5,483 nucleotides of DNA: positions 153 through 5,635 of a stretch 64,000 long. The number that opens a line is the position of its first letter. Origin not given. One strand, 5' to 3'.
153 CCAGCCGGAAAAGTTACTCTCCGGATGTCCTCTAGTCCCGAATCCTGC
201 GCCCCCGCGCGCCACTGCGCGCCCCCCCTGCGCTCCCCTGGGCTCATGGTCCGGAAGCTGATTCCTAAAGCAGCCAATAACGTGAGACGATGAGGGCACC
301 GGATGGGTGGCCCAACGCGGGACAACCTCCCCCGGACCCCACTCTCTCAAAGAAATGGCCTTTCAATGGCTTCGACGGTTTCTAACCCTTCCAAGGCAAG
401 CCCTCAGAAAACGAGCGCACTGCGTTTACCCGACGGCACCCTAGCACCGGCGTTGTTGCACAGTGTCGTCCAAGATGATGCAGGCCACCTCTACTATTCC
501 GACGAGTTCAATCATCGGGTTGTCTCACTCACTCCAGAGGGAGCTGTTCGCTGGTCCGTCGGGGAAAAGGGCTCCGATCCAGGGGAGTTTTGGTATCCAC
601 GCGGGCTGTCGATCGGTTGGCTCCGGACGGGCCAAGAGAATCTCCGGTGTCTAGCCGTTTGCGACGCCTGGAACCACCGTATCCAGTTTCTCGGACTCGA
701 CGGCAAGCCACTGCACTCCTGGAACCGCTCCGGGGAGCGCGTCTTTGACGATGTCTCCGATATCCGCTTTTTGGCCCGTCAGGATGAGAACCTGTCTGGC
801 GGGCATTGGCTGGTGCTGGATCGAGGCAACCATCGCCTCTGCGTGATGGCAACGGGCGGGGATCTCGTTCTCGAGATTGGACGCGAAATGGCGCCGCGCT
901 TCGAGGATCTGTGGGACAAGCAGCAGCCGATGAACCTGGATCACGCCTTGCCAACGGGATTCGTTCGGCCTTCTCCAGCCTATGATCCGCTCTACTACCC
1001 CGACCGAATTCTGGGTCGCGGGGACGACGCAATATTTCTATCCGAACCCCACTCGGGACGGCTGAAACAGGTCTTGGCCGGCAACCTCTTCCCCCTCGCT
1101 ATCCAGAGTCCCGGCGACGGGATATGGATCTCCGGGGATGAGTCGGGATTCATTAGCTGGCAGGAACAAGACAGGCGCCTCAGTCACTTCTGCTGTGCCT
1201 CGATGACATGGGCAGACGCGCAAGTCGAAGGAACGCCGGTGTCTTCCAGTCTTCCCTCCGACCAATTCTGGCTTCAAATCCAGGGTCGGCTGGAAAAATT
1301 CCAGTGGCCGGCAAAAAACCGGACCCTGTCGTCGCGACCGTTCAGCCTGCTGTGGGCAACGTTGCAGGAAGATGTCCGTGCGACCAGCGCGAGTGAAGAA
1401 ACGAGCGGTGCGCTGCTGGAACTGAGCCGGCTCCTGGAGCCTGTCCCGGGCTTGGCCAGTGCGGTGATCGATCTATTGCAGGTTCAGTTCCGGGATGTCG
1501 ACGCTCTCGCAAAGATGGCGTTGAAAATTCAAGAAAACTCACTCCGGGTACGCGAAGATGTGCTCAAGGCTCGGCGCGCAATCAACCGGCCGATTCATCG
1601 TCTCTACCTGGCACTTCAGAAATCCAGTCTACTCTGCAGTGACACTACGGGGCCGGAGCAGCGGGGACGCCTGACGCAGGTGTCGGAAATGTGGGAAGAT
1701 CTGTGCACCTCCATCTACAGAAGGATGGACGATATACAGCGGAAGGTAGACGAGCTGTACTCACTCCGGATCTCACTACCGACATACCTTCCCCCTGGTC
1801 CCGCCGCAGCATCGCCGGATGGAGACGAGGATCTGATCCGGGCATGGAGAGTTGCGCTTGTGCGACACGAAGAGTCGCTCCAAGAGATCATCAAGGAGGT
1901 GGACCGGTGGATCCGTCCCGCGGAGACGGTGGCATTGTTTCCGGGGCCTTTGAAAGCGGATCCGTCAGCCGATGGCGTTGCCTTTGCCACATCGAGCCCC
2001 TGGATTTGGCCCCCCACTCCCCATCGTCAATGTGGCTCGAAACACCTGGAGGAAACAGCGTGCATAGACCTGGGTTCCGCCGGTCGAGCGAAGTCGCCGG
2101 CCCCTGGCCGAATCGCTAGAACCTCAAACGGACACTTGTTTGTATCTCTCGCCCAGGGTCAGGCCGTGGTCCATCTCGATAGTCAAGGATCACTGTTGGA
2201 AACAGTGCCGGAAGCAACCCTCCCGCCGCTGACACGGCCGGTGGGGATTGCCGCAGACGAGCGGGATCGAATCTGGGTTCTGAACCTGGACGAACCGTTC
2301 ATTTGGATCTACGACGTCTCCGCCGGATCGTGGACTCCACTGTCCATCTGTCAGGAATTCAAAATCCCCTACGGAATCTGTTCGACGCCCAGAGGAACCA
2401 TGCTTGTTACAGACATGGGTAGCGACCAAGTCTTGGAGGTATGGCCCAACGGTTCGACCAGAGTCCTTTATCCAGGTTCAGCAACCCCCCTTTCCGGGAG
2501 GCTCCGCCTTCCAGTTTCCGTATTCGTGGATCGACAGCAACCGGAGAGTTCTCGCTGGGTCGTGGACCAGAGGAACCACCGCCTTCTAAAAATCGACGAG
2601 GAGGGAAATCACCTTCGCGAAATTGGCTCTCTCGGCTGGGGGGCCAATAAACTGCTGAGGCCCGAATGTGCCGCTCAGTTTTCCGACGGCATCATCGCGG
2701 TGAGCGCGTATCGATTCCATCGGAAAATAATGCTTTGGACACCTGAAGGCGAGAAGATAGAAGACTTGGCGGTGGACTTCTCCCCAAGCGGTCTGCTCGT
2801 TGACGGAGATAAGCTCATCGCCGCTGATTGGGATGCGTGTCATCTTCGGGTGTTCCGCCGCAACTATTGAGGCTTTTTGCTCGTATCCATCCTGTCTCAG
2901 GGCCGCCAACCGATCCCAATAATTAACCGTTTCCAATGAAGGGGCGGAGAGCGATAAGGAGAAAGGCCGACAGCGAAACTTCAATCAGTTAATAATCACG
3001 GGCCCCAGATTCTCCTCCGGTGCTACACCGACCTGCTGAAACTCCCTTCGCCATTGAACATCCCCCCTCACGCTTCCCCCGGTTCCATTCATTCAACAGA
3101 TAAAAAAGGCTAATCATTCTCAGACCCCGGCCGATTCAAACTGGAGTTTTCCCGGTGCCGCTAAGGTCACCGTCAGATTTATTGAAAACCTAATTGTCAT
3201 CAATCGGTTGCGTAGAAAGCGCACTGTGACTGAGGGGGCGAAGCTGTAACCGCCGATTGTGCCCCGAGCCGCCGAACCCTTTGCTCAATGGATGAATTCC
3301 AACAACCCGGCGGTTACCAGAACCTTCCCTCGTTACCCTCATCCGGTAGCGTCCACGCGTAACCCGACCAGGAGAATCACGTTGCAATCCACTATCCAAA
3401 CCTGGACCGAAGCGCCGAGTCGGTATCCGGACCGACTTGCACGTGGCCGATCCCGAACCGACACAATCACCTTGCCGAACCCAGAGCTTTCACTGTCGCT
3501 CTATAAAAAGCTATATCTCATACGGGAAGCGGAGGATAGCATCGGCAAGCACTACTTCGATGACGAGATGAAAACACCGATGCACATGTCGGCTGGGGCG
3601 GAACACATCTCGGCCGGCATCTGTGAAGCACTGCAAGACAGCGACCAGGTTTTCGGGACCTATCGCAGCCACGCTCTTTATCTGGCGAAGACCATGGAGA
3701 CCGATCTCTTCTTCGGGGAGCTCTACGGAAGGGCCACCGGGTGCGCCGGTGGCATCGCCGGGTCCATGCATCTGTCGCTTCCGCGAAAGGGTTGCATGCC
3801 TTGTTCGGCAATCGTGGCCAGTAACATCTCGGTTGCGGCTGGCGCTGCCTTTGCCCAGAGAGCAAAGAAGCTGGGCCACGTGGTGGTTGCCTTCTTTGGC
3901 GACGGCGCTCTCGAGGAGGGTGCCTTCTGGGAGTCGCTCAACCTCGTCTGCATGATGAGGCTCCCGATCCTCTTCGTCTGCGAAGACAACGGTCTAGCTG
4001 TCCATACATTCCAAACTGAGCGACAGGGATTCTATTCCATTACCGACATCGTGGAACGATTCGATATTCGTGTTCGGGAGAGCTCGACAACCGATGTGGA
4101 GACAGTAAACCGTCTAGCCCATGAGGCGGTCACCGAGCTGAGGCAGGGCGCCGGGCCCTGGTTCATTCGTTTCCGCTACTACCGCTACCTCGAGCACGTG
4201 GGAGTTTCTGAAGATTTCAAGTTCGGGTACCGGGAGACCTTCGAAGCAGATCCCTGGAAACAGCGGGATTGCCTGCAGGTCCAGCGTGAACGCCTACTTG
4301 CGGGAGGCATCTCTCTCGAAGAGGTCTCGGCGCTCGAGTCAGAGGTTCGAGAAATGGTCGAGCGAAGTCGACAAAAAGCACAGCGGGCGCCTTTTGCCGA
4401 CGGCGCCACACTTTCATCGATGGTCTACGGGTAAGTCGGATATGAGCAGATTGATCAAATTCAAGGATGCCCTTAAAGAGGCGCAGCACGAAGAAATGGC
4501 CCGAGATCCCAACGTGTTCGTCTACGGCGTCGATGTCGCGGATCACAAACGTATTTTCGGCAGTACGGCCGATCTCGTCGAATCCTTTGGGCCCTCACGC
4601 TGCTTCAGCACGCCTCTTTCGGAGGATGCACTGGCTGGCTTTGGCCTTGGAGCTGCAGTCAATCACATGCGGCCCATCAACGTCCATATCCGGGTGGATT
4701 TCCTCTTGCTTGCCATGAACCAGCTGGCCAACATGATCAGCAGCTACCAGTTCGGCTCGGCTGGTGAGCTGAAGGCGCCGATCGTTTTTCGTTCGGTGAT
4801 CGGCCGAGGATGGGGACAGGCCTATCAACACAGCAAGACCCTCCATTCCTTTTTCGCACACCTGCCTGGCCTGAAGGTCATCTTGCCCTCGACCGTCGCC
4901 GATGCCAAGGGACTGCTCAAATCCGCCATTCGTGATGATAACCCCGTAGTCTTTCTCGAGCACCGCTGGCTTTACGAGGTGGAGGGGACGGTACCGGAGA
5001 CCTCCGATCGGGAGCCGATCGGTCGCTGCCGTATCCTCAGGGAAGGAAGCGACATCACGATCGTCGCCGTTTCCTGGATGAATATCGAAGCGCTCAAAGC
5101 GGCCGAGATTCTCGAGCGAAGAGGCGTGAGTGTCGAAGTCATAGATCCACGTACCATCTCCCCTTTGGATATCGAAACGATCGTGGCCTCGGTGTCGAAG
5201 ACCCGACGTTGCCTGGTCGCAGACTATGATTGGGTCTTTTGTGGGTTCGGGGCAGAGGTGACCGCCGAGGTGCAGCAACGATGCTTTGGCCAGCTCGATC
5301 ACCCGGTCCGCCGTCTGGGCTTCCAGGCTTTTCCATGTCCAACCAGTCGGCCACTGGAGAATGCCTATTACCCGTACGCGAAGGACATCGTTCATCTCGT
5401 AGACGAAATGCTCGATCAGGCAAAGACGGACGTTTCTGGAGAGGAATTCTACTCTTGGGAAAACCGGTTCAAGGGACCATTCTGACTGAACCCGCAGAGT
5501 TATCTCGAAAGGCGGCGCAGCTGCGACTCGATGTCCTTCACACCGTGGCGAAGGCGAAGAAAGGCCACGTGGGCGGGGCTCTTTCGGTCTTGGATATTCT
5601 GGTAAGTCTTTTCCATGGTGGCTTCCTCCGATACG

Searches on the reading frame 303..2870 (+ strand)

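Call 13: search_protein_families(library=pfam, proteins=[window:303-2870:+], max_evalue=0.01)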
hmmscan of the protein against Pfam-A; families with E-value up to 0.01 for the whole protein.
window:303-2870:+ (855 aa): 2 families
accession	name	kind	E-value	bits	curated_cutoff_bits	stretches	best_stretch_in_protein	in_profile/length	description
PF01436.27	NHL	-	6.7e-10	38.9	20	0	165-181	11-27/28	NHL repeat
PF24684.1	Vgb_lyase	-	6.1e-07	29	50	1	600-719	140-255/290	Virginiamycin B lyase family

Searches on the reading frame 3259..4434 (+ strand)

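Call 13: search_protein_families(library=pfam, proteins=[window:3259-4434:+], max_evalue=0.01)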
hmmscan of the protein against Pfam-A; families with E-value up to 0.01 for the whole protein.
window:3259-4434:+ (391 aa): 3 families
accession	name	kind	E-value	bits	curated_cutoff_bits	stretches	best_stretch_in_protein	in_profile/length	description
PF00676.26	E1_dh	-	3.1e-42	145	22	1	84-379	2-296/300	Dehydrogenase E1 component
PF13292.11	DXP_synthase_N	-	1e-07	32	21.2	1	188-248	115-175/274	1-deoxy-D-xylulose-5-phosphate synthase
PF02775.26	TPP_enzyme_C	-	0.0055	16.9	21.9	1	186-253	30-91/151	Thiamine pyrophosphate enzyme, C-terminal TPP binding domain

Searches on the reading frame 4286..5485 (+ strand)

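Call 13: search_protein_families(library=pfam, proteins=[window:4286-5485:+], max_evalue=0.01)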
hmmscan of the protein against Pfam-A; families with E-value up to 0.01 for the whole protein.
window:4286-5485:+ (399 aa): 2 families
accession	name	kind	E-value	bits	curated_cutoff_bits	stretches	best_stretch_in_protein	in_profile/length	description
PF02780.25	Transketolase_C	-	2e-34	118.6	25.9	1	246-368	1-124/124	Transketolase, C-terminal domain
PF02779.29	Transket_pyr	-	3.7e-27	95.5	27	1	57-230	3-172/174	Transketolase, pyrimidine binding domain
